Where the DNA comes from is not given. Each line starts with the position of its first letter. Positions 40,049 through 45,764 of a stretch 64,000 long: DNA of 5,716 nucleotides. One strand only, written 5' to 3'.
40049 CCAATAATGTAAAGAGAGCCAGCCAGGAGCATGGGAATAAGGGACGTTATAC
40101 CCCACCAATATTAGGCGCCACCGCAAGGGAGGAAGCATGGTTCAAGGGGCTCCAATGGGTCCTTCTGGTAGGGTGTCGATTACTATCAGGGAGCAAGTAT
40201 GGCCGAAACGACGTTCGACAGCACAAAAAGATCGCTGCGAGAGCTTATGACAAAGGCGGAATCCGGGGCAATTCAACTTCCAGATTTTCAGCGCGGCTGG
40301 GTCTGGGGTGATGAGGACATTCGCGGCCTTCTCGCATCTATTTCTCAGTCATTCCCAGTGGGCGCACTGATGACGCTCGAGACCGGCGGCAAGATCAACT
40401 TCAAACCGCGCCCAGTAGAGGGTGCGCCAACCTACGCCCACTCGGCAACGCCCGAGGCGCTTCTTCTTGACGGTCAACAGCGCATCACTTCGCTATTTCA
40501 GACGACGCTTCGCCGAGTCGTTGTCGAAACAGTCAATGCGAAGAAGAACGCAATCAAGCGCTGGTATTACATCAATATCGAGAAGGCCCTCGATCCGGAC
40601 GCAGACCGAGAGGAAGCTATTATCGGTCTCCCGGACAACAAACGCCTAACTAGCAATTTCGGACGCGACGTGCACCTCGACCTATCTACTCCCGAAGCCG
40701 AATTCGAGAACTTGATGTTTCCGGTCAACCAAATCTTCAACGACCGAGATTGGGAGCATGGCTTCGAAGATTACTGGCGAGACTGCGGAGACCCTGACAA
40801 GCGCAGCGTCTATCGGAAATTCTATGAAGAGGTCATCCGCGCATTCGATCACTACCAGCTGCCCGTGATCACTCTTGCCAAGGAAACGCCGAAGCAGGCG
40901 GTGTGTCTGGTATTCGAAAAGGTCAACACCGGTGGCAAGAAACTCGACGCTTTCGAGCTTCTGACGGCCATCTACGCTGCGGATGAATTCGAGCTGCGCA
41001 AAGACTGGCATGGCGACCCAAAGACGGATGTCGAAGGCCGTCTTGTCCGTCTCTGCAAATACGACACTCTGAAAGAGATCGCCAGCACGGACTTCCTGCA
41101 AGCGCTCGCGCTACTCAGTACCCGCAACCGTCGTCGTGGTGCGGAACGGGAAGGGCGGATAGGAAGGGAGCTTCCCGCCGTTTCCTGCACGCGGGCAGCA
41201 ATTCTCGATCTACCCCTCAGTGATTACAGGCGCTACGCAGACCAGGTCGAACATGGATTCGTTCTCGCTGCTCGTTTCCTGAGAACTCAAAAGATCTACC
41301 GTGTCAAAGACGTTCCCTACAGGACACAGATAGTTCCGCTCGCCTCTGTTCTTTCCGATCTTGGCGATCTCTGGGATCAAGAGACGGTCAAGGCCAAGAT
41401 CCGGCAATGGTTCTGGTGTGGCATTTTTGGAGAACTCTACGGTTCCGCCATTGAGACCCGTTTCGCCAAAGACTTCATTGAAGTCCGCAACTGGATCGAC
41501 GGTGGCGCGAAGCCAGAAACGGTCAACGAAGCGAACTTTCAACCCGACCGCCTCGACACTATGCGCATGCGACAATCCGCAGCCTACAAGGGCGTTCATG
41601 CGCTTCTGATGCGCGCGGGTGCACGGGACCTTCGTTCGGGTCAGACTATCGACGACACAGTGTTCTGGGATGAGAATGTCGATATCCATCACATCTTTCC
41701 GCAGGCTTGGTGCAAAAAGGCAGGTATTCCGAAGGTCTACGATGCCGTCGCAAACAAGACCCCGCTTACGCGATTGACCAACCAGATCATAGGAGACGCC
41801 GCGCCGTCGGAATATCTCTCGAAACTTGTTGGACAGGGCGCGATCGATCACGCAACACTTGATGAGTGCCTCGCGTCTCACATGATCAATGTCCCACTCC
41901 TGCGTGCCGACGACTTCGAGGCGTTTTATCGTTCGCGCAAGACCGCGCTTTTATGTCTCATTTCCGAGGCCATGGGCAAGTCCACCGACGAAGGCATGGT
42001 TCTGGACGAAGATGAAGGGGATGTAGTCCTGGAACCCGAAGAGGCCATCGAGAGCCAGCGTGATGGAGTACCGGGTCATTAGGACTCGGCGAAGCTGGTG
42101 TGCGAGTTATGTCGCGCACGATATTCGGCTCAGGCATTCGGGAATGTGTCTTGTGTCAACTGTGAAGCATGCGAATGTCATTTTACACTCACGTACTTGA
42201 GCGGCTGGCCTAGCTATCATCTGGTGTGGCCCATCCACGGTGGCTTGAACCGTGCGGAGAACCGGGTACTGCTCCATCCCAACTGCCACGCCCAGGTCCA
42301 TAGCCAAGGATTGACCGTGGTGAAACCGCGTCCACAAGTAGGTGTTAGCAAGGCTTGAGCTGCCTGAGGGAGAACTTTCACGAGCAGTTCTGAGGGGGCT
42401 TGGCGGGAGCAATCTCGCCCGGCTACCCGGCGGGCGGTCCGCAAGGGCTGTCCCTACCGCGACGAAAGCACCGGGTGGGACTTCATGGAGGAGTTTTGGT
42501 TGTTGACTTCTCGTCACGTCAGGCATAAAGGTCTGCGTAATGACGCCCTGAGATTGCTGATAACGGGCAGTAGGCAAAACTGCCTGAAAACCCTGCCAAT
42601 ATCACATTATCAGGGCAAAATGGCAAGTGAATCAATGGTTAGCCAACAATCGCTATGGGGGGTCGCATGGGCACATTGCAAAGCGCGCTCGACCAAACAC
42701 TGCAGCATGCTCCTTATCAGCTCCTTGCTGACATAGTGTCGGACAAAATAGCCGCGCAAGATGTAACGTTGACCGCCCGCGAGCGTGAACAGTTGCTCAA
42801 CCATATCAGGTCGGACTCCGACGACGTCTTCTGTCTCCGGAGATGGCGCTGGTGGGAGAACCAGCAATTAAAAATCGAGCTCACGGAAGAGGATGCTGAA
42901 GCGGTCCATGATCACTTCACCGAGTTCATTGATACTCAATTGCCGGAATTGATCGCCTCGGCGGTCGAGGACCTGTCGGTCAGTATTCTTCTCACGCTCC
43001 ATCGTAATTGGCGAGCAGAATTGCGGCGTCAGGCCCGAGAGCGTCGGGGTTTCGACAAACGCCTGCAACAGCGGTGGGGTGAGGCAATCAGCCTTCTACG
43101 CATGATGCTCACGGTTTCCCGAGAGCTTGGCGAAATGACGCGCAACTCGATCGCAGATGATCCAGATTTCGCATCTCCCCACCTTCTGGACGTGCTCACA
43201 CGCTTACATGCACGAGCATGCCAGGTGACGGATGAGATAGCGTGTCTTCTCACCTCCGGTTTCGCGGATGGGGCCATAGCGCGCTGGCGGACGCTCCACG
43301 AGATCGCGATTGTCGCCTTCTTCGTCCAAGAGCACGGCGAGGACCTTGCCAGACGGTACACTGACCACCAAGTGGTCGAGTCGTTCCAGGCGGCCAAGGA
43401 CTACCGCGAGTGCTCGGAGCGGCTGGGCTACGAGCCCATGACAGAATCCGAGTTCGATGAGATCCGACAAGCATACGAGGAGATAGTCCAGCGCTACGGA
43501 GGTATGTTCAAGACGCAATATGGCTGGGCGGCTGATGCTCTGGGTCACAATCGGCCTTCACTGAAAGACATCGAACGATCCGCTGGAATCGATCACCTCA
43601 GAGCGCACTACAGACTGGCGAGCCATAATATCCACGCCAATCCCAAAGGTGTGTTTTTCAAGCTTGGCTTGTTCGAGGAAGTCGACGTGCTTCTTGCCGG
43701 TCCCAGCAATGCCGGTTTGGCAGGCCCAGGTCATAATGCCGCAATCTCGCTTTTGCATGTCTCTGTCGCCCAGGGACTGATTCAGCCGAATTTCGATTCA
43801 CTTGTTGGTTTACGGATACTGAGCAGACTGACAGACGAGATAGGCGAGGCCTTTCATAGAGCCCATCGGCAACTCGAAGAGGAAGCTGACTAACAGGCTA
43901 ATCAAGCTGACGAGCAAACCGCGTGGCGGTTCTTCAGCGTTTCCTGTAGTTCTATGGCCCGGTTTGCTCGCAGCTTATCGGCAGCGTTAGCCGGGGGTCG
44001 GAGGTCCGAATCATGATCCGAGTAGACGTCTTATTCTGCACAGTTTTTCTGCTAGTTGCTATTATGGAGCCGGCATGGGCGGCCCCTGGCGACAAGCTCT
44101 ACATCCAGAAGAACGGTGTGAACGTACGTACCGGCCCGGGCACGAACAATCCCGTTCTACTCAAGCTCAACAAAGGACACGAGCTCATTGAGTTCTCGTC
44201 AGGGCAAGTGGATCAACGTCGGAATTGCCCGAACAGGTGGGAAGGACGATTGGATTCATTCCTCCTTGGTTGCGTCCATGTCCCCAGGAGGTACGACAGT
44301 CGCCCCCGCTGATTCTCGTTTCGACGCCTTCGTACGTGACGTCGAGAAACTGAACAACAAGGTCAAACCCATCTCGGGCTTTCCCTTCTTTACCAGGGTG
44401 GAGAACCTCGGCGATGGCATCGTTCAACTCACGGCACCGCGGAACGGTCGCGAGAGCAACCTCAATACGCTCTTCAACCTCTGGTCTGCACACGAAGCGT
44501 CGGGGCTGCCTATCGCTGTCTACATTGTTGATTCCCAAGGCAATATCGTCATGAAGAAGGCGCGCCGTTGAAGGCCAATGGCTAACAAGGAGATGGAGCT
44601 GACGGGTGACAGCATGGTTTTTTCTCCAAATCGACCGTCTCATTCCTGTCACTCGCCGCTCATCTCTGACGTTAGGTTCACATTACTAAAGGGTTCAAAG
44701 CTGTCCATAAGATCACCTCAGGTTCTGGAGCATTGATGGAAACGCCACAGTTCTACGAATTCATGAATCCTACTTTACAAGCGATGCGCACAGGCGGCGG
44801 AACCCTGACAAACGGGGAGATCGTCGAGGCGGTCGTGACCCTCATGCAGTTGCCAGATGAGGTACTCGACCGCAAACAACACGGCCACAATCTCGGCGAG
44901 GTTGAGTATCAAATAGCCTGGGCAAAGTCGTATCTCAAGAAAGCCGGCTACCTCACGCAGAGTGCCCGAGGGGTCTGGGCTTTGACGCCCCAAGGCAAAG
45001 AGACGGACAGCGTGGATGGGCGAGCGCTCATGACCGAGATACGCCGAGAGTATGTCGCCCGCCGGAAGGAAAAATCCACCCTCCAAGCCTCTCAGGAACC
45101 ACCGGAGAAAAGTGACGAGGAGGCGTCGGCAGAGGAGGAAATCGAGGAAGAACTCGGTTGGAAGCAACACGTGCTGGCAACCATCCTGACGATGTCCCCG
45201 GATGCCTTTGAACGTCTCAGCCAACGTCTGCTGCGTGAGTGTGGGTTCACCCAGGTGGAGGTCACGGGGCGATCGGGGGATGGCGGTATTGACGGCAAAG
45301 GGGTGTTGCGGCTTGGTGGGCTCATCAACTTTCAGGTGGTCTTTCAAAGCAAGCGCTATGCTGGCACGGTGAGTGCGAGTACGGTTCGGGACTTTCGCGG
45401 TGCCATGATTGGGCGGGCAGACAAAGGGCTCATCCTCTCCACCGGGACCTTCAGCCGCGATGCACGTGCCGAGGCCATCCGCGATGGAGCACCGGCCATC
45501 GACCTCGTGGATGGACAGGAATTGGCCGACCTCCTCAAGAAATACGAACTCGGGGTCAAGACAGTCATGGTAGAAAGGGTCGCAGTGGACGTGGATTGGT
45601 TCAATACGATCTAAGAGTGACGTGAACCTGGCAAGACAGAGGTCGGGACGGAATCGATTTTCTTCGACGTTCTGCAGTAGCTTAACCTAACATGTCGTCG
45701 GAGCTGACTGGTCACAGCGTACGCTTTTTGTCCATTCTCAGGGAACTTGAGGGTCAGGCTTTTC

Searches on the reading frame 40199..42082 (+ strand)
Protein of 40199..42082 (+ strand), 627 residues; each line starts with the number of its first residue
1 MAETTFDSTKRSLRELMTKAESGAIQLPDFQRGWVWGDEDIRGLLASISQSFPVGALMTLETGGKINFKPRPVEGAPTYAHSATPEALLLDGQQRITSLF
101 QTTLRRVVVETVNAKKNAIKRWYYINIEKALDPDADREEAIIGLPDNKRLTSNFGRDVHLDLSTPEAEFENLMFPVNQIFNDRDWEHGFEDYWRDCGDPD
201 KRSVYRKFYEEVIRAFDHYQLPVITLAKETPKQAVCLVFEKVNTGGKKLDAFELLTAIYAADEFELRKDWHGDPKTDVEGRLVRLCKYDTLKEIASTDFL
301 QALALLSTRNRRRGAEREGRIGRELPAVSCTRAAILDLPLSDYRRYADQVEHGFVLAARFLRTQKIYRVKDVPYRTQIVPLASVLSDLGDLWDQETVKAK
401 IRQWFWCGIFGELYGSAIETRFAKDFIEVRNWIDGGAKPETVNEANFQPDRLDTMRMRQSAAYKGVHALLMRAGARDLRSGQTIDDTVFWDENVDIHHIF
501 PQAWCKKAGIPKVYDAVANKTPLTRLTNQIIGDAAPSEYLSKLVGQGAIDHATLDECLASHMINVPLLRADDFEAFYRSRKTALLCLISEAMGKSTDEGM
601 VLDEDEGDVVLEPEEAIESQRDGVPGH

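Call 79: search_protein_families(library=pfam, proteins=[window:40199-42082:+], max_evalue=0.0001)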
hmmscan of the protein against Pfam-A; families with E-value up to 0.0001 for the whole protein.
window:40199-42082:+ (627 aa): 1 family
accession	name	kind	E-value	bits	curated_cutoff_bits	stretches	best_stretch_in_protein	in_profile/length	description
PF03235.19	GmrSD_N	-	5.8e-29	102.1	33.2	1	14-259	2-198/199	GmrSD restriction endonuclease, N-terminal domain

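Call 80: search_protein_families(library=padloc, proteins=[window:40199-42082:+], max_evalue=0.001)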
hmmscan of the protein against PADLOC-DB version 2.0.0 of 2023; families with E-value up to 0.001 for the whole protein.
window:40199-42082:+ (627 aa): 10 families
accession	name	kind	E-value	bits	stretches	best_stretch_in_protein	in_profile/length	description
PDLC04709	PDC-M55C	-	1.8e-24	84.3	2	12-128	16-131/554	-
PDLC04151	HEC-05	-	1.6e-17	61.5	1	9-261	24-276/600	-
PDLC03877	NsnA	-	1.2e-13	49.1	1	7-263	47-204/385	-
PDLC04150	HEC-05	-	1.7e-11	41.7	2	11-58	8-55/583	-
PDLC04153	HEC-05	-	2.4e-06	24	1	13-260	9-282/621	-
PDLC02695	Orf5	-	1.9e-05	21.3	1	8-102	5-94/601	Orf5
PDLC02792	SspE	-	3e-05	20.6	1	3-101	3-105/771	SspE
PDLC04152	HEC-05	-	0.00021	17.9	0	88-261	110-264/566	-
PDLC04027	PD-T4-2_A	-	0.00045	17.4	0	11-56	38-84/363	-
PDLC04154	HEC-06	-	0.00087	16.1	0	1-52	1-51/569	-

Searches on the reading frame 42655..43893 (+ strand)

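Call 79: search_protein_families(library=pfam, proteins=[window:42655-43893:+], max_evalue=0.0001)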
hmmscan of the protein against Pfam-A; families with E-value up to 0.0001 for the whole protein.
window:42655-43893:+ (412 aa): 1 family
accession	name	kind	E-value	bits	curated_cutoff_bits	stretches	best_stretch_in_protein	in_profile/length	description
PF18928.5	DUF5677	-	9.5e-29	101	27.1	1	179-332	2-154/166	Family of unknown function (DUF5677)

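Call 80: search_protein_families(library=padloc, proteins=[window:42655-43893:+], max_evalue=0.001)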
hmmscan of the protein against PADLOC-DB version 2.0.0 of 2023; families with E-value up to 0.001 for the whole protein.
window:42655-43893:+ (412 aa): 0 families

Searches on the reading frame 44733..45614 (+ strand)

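Call 79: search_protein_families(library=pfam, proteins=[window:44733-45614:+], max_evalue=0.0001)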
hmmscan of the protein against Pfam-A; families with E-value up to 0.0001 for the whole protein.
window:44733-45614:+ (293 aa): 3 families
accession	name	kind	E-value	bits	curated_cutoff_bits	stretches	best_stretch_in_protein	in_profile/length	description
PF04471.18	Mrr_cat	-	1.2e-27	96.7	21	1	152-268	2-115/115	Restriction endonuclease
PF14338.12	Mrr_N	-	9.1e-19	67.8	29.5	1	7-91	1-84/87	Mrr N-terminal domain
PF22722.2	NA-iREase1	-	4.6e-09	36.7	27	1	159-266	1-106/106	NACHT-associated inactive Restriction Endonuclease 1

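Call 80: search_protein_families(library=padloc, proteins=[window:44733-45614:+], max_evalue=0.001)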
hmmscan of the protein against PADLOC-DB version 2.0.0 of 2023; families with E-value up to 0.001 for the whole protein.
window:44733-45614:+ (293 aa): 9 families
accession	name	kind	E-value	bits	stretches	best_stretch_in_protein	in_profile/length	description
PDLC04806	PDC-S02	-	3.8e-29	100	1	130-277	161-309/324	-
PDLC03657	mREase_IV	-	3.9e-29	100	1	2-291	1-315/317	Type IV methyl-directed restriction enzyme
PDLC04796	PDC-S02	-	4.1e-29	99.7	1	111-291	200-380/390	-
PDLC04819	PDC-S02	-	7.3e-13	46.4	1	106-271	151-309/334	-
PDLC04815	PDC-S02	-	1.1e-09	36.1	1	112-270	164-321/346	-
PDLC03206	mREase_II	-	1e-07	28.9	1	95-270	229-398/434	Type II methyl-directed restriction enzyme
PDLC03852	LmuA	-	1.6e-05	23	1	148-210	12-76/336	-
PDLC00631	ZorD1|ZorD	-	0.00017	17.5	1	145-277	939-1069/1071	"SWI2/SNF2 helicase, Mrr-like nuclease"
PDLC03203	mREase_II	-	0.00029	18.2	1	169-271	269-374/393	Type II methyl-directed restriction enzyme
